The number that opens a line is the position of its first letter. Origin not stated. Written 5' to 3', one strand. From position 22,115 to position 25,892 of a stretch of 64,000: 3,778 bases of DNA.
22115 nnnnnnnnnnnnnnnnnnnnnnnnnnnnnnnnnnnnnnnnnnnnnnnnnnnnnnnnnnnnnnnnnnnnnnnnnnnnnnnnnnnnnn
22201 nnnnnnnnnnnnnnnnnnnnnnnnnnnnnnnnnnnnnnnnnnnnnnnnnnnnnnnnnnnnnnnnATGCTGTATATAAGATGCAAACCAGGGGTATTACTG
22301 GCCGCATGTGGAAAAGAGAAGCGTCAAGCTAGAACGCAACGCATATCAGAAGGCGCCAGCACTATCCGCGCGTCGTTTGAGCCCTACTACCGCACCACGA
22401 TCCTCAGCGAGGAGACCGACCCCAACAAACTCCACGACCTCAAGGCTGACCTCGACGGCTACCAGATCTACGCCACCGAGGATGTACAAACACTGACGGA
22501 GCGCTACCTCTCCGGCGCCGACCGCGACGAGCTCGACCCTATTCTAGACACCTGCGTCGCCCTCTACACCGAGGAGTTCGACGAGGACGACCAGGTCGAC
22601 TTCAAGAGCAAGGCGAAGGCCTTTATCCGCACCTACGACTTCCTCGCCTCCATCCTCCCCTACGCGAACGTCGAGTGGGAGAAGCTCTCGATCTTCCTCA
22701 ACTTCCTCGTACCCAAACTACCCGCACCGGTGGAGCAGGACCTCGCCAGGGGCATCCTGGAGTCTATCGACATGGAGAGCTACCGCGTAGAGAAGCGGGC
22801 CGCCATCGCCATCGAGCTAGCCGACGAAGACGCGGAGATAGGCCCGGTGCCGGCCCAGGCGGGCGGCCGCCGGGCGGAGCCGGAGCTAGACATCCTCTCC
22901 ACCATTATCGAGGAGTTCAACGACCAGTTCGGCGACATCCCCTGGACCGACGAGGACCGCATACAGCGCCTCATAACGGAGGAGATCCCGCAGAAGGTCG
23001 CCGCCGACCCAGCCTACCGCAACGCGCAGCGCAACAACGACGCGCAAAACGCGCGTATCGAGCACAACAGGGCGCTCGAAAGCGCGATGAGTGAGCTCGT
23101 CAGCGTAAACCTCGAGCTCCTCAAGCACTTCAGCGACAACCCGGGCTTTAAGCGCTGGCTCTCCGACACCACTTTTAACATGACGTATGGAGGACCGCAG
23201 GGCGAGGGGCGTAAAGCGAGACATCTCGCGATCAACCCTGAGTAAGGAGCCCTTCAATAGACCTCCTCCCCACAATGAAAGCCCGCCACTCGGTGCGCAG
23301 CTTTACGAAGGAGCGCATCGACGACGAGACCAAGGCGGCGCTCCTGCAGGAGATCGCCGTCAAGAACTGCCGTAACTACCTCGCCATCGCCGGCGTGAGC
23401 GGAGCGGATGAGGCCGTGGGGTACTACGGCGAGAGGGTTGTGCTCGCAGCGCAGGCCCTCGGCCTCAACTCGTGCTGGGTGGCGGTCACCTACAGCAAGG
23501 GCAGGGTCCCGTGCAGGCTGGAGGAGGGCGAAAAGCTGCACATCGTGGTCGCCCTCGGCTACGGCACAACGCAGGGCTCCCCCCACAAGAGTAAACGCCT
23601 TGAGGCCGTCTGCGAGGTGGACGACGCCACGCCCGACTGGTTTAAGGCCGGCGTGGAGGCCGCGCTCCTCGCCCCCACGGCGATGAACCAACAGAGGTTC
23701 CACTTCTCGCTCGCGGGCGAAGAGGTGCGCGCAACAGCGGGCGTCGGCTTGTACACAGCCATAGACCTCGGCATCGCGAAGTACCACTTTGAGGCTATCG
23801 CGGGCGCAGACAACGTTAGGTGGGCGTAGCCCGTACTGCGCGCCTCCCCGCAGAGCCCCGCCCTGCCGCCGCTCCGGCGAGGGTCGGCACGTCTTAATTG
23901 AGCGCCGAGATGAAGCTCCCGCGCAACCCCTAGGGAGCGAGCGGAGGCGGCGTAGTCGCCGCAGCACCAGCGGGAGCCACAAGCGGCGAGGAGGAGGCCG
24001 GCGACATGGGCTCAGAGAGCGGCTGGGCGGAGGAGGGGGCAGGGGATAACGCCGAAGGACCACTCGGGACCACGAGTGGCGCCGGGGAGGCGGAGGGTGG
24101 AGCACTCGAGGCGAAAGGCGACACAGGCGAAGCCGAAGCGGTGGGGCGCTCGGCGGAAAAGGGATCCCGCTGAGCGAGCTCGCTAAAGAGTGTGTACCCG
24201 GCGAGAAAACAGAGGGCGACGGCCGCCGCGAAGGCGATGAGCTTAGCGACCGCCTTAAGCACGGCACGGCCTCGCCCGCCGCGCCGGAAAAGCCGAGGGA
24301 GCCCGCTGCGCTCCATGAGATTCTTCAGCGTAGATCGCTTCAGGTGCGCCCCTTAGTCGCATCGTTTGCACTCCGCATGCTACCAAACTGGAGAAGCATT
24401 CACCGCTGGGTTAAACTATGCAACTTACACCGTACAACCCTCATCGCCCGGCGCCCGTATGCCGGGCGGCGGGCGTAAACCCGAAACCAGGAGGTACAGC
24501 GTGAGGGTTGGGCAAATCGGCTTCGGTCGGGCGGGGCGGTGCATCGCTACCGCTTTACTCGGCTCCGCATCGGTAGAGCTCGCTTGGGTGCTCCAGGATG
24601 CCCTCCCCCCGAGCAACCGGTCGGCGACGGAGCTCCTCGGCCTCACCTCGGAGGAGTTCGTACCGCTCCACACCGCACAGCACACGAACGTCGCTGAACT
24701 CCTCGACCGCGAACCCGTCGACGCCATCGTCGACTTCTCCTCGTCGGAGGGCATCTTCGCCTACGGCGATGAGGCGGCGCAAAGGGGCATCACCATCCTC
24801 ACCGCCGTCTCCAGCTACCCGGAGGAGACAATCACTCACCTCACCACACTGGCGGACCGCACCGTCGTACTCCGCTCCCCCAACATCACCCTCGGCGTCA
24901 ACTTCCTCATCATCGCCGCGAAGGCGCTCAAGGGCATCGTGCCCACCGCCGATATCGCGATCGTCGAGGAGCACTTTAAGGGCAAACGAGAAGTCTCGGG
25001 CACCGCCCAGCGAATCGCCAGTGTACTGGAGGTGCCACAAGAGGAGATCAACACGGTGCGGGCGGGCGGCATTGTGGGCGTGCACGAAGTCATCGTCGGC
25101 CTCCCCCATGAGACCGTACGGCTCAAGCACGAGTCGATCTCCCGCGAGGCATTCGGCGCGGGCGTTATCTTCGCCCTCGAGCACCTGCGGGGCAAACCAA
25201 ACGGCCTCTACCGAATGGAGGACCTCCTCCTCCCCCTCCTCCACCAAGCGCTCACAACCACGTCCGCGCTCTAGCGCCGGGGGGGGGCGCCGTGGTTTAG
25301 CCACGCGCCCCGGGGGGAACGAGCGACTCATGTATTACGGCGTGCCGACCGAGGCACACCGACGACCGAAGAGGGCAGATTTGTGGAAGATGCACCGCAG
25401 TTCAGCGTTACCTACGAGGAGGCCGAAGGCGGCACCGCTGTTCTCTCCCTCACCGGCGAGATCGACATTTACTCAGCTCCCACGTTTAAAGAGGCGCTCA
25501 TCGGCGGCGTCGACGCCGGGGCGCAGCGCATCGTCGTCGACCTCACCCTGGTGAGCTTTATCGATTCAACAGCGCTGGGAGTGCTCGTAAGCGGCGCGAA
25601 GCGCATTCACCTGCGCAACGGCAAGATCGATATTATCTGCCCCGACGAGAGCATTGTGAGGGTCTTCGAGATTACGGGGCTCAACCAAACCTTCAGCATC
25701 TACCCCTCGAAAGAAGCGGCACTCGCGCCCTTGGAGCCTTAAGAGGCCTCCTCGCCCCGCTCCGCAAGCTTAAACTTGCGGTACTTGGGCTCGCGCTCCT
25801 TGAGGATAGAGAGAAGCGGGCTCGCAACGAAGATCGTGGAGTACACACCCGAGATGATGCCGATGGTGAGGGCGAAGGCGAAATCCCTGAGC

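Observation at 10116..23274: A ~13 kb lower-GC genomic island inserted at the 3' end of tRNA-Ala, with nested AT-rich sub-segments and no integrase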

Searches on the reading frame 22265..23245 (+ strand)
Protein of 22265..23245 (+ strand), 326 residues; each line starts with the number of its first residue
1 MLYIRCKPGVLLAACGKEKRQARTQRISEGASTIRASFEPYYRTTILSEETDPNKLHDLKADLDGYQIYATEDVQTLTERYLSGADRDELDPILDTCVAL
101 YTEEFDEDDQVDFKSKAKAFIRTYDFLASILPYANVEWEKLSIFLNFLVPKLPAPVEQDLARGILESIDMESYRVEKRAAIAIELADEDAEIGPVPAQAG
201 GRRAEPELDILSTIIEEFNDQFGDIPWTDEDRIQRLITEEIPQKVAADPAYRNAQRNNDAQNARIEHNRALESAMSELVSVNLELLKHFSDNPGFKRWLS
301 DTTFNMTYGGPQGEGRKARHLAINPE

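Call 4: search_protein_families(library=pfam, proteins=[window:22265-23245:+])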
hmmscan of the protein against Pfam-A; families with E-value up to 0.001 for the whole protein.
window:22265-23245:+ (326 aa): 0 families

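Call 5: search_protein_families(library=padloc, proteins=[window:22265-23245:+])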
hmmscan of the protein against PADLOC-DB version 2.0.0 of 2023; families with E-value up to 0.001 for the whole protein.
window:22265-23245:+ (326 aa): 0 families

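Call 26: search_protein_families(library=ncbifam, proteins=[window:22265-23245:+], max_evalue=0.01)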
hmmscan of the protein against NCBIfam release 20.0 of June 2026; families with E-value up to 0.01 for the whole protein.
window:22265-23245:+ (326 aa): 0 families

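Call 27: search_solved_structures(query=window:22265-23245:+, max_evalue=1, show_alignments=1)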
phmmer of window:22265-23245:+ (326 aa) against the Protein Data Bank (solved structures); distinct sequences matched with E-value up to 1: 0.

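Call 28: search_dna_similar(query=window:22334-23245:+, collection=plasmids, mode=protein, max_rows=12)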
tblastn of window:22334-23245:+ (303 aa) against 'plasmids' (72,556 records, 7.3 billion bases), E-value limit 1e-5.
Records with a match: 131; places in all: 131; records where one place covers at least 80% of the query: 75.
Best place of each record, by identity: 60-80% 6; <60% 125.
By first word of the organism name: Escherichia 31; Rhodococcus 15; Enterobacter 12; Acetobacter 9; Klebsiella 8; Synechocystis 4; Ketogulonicigenium 4; Variovorax 4; Moraxella 3; Bacillus 2; and 37 more.
By predicted mobility (MOB-suite, as given by PLSDB): non-mobilizable 70; conjugative 37; mobilizable 24.
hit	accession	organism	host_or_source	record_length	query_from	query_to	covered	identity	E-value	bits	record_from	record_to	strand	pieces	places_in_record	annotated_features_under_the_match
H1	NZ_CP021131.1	Meiothermus taiwanensis WR-220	-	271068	10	292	93%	67.1%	5e-111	360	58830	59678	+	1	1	type I restriction endonuclease subunit R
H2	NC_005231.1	Synechocystis sp. PCC 6803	-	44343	8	285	92%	66.5%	1e-105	344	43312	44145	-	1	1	none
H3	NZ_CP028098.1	Synechocystis sp. IPPAS B-1465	axenic culture,Synechocystis sp. GT-L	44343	8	285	92%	66.5%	1e-105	344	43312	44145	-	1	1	none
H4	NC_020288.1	Synechocystis sp. PCC 6803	-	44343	8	285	92%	66.5%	1e-105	344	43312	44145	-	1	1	none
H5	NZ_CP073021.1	Synechocystis sp. PCC 6803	cell culture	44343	8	285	92%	66.5%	1e-105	344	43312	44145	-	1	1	none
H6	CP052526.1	Klebsiella pneumoniae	Homo sapiens,blood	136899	4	285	93%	59.2%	4e-92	305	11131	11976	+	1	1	type I restriction endonuclease subunit R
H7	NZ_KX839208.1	Klebsiella pneumoniae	-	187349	4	285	93%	59.2%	4e-92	305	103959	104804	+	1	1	type I restriction endonuclease subunit R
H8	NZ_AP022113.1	Klebsiella quasipneumoniae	-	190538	4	285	93%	59.2%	4e-92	305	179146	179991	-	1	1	type I restriction endonuclease subunit R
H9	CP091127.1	Serratia marcescens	Canis lupus familiaris,pure bacterial ...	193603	4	285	93%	59.2%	4e-92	305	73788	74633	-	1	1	type I restriction endonuclease subunit R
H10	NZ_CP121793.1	Aeromonas caviae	Homo sapiens,plasma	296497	4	285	93%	58.9%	5e-93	308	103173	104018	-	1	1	type I restriction endonuclease subunit R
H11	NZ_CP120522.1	Enterobacter roggenkampii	Homo sapiens,feces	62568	4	285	93%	58.9%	8e-92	305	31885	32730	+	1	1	type I restriction endonuclease subunit R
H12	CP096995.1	Enterobacter hormaechei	-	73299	4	285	93%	58.9%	8e-92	305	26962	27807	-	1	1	type I restriction endonuclease subunit R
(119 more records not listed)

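Call 30: get_annotated_region(hit=H1, flank=6000)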
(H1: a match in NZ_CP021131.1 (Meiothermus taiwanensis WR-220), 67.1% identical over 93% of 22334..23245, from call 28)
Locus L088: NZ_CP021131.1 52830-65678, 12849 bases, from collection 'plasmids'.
description: Meiothermus taiwanensis WR-220 plasmid pMtWR-220, complete sequence
organism: Meiothermus taiwanensis WR-220 (NCBI taxid 1339250)
taxonomy: Bacteria; Deinococcota; Deinococci; Thermales; Thermaceae; Meiothermus; Meiothermus taiwanensis; Meiothermus taiwanensis WR-220
host: -; source: -; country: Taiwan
typing (MOB-suite, as given by PLSDB): non-mobilizable
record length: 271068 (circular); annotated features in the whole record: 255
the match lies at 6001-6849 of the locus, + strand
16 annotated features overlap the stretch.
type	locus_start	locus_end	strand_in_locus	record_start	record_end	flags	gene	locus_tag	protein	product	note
CDS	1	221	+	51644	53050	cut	-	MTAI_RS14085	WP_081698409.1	restriction endonuclease subunit S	GO:0006304 - DNA modification [Evidence IEA]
CDS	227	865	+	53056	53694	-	-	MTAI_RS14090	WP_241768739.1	DUF4433 domain-containing protein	-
CDS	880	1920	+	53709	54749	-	-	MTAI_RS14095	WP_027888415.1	macro domain-containing protein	-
CDS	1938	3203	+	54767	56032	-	-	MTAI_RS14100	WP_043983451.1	AAA family ATPase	-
CDS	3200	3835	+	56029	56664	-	-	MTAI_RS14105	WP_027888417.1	DUF4276 family protein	-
CDS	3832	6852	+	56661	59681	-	-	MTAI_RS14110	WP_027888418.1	type I restriction endonuclease subunit R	-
CDS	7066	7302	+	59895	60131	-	-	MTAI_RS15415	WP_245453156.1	transposase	-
CDS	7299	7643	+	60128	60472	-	-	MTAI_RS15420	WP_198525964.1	hypothetical protein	-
CDS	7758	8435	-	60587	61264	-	-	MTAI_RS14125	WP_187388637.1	adenine nucleotide alpha hydrolase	-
CDS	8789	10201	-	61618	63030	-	-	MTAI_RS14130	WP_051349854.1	glycoside hydrolase family 5 protein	-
CDS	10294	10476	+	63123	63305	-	-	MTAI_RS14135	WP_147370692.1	hypothetical protein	-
CDS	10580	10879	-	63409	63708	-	-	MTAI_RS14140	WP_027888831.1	hypothetical protein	-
CDS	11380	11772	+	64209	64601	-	-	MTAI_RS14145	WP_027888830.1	HEPN domain-containing protein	-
CDS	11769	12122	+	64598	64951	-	-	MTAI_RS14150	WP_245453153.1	nucleotidyltransferase domain-containing protein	-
CDS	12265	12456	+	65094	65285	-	-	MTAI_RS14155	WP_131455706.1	hypothetical protein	-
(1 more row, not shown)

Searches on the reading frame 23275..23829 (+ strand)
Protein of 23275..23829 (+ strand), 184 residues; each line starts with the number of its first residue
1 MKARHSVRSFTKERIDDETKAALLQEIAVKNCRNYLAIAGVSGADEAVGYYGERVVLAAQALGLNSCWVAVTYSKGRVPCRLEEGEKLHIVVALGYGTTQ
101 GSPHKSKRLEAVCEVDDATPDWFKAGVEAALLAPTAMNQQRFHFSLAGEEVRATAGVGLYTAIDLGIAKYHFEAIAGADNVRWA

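Call 4: search_protein_families(library=pfam, proteins=[window:23275-23829:+])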
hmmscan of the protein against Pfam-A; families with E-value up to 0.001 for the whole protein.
window:23275-23829:+ (184 aa): 2 families
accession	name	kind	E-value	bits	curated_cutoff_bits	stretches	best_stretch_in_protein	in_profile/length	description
PF14512.11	TM1586_NiRdase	-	1.3e-58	198.6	27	1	29-176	63-215/215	Putative TM nitroreductase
PF00881.29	Nitroreductase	-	1.1e-09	39.2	23.5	0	45-73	116-144/167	Nitroreductase family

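Call 16: find_encoding_contigs(protein=window:23275-23829:+, flank=10000, max_places=10)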
Protein window:23275-23829:+ (184 aa): 3 contigs read that carry it; 3 places shown.
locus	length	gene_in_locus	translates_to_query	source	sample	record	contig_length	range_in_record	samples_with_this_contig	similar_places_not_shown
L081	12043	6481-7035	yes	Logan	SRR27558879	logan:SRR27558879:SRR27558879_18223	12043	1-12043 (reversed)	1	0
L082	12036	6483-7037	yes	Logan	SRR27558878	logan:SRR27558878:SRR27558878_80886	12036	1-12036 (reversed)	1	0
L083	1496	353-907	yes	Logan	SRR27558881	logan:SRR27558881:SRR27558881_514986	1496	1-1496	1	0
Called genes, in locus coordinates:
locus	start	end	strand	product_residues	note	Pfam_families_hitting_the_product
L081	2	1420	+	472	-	?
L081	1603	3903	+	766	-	-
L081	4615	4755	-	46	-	-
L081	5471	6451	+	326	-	-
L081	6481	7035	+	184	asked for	PF00881:Nitroreductase (faint), PF14512:TM1586_NiRdase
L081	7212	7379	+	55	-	-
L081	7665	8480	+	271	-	PF01113:DapB_N (weak), PF05173:DapB_C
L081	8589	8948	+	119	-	PF01740:STAS, PF13466:STAS_2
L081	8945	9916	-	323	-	PF02355:SecD_SecF_C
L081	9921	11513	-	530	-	PF21760:SecD_1st, PF22599:SecDF_P1_head, PF02355:SecD_SecF_C, PF03176:MMPL (weak)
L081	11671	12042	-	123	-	?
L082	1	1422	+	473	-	?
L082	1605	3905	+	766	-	-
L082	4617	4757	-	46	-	-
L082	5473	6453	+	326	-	-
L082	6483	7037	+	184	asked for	PF00881:Nitroreductase (faint), PF14512:TM1586_NiRdase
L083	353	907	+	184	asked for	PF00881:Nitroreductase (faint), PF14512:TM1586_NiRdase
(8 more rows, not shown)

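Call 26: search_protein_families(library=ncbifam, proteins=[window:23275-23829:+], max_evalue=0.01)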
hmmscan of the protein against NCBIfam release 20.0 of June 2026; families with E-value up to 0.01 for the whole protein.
window:23275-23829:+ (184 aa): 0 families

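Call 45: search_solved_structures(query=window:23275-23829:+, max_evalue=0.01, show_alignments=1)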
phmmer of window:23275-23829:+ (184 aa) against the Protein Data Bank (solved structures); distinct sequences matched with E-value up to 0.01: 1.
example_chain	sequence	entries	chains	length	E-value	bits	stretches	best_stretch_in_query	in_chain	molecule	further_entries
1vkw_A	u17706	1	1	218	1.3e-06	31.6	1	4-172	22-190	putative nitroreductase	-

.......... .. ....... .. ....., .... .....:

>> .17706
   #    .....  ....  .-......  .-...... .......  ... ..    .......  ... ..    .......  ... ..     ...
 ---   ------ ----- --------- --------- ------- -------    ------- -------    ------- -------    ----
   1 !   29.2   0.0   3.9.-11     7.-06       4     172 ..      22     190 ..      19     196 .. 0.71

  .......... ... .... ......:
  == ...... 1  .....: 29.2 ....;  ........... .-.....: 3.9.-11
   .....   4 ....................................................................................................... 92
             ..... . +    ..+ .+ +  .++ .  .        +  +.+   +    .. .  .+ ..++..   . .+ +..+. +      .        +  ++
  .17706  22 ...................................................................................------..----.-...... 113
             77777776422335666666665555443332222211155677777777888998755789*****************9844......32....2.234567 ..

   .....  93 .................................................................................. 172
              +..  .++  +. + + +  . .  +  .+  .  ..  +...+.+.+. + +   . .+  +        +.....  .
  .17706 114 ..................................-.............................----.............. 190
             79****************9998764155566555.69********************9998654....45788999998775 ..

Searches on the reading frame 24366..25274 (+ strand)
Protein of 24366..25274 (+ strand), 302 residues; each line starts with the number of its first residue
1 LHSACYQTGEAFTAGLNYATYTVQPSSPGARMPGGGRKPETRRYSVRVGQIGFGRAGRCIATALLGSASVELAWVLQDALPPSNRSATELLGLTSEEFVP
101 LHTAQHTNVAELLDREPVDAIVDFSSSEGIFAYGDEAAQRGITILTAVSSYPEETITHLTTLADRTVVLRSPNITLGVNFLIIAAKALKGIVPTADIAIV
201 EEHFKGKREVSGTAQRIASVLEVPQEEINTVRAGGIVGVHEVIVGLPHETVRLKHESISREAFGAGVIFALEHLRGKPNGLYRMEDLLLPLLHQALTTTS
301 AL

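Call 4: search_protein_families(library=pfam, proteins=[window:24366-25274:+])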
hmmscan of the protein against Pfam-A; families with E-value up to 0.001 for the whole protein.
window:24366-25274:+ (302 aa): 2 families
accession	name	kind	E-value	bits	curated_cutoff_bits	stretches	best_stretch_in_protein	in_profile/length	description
PF05173.19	DapB_C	-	1.7e-21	77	27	1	177-288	1-121/121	Dihydrodipicolinate reductase, C-terminus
PF01113.26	DapB_N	-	5.7e-07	30.1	25.6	1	47-173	2-123/124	Dihydrodipicolinate reductase, N-terminus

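Call 26: search_protein_families(library=ncbifam, proteins=[window:24459-25274:+], max_evalue=0.01)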
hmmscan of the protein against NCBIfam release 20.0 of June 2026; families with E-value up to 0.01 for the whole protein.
window:24459-25274:+ (271 aa): 1 family
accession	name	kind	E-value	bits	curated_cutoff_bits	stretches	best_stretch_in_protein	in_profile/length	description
TIGR00036.1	dapB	equivalog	3.5e-27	95.6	122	2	22-191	10-180/270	4-hydroxy-tetrahydrodipicolinate reductase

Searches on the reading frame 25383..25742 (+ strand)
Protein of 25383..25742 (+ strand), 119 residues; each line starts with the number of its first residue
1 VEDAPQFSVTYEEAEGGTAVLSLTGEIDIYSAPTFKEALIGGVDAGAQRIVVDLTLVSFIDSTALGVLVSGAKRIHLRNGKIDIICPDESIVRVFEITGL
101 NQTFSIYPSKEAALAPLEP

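Call 15: search_protein_families(library=pfam, proteins=[window:25383-25742:+], max_evalue=0.01)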
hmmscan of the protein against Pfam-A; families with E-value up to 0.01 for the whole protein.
window:25383-25742:+ (119 aa): 2 families
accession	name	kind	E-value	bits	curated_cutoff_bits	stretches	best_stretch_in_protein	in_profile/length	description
PF01740.26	STAS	-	1.4e-20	73.5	22.6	1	15-113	7-106/106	STAS domain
PF13466.11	STAS_2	-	1.7e-12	47.8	29.2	1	21-100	1-79/80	STAS domain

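Call 17: find_encoding_contigs(protein=window:25383-25742:+, flank=10000, max_places=10)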
Protein window:25383-25742:+ (119 aa): 3 contigs read that carry it; 3 places shown.
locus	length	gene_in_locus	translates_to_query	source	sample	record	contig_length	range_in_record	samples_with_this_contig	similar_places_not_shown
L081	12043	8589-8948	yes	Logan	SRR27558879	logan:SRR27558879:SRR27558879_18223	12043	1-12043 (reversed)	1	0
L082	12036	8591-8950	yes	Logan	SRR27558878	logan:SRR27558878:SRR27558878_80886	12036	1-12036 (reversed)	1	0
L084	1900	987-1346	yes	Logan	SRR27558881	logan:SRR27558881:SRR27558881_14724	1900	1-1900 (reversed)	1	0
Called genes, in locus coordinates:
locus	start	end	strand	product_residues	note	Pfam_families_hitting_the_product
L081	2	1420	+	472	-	?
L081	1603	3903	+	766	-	-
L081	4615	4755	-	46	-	-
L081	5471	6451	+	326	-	-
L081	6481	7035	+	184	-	PF00881:Nitroreductase (faint), PF14512:TM1586_NiRdase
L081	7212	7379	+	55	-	-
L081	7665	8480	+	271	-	PF01113:DapB_N (weak), PF05173:DapB_C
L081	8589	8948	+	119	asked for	PF01740:STAS, PF13466:STAS_2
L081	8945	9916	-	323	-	PF02355:SecD_SecF_C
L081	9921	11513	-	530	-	PF21760:SecD_1st, PF22599:SecDF_P1_head, PF02355:SecD_SecF_C, PF03176:MMPL (weak)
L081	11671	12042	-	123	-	?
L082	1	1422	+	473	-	?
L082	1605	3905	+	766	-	-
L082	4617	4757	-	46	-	-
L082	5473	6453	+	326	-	-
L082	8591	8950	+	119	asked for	PF01740:STAS, PF13466:STAS_2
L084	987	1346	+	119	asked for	PF01740:STAS, PF13466:STAS_2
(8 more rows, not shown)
